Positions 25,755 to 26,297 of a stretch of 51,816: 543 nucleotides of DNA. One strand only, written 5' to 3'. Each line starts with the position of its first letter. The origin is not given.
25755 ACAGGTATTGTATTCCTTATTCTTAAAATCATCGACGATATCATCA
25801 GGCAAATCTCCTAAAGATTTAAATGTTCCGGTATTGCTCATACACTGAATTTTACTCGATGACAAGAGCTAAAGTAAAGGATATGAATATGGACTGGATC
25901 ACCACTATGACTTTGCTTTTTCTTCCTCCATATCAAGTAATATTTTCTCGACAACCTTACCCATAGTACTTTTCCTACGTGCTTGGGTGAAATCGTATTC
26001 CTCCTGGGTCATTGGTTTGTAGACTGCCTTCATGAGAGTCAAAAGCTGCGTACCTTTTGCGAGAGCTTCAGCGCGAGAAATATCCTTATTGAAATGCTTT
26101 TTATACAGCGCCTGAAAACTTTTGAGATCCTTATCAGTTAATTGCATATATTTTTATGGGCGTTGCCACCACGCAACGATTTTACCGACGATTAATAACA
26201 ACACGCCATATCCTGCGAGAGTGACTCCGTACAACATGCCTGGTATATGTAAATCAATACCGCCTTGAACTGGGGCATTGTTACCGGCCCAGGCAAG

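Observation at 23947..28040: Eight-gene cargo operon combining a papain-like/GNAT fusion, a ClpS-like protein, TPR, ASCH and small membrane proteins: a candidate undescribed system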

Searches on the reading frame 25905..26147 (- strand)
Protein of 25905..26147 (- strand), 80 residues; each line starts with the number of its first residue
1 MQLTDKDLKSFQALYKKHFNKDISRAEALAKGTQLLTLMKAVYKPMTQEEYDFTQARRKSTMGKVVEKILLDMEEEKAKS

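Call 3: search_protein_families(library=pfam, proteins=[window:25905-26147:-], max_evalue=1)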
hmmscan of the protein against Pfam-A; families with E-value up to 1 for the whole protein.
window:25905-26147:- (80 aa): 2 families
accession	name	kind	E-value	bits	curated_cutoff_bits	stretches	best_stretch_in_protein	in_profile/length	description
PF25325.1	EF-hand_EFHB_C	-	0.023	14.9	27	1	49-78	15-44/75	EFHB C-terminal EF-hand domain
PF20281.3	CTD5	-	0.12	12.3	25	1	2-47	25-70/207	C-terminal domain 5 of the ABC-three component (ABC-3C) systems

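Call 11: search_protein_families(library=padloc, proteins=[window:25905-26147:-], max_evalue=0.1)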
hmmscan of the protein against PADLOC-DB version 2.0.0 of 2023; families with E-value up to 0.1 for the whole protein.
window:25905-26147:- (80 aa): 0 families

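Call 42: search_protein_families(library=ncbifam, proteins=[window:25905-26147:-], max_evalue=0.01)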
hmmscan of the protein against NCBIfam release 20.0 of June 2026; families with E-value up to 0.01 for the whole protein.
window:25905-26147:- (80 aa): 0 families

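Call 64: search_protein_families(library=phrogs, proteins=[window:25905-26147:-], max_evalue=0.01)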
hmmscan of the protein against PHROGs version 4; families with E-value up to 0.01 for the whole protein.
window:25905-26147:- (80 aa): 0 families
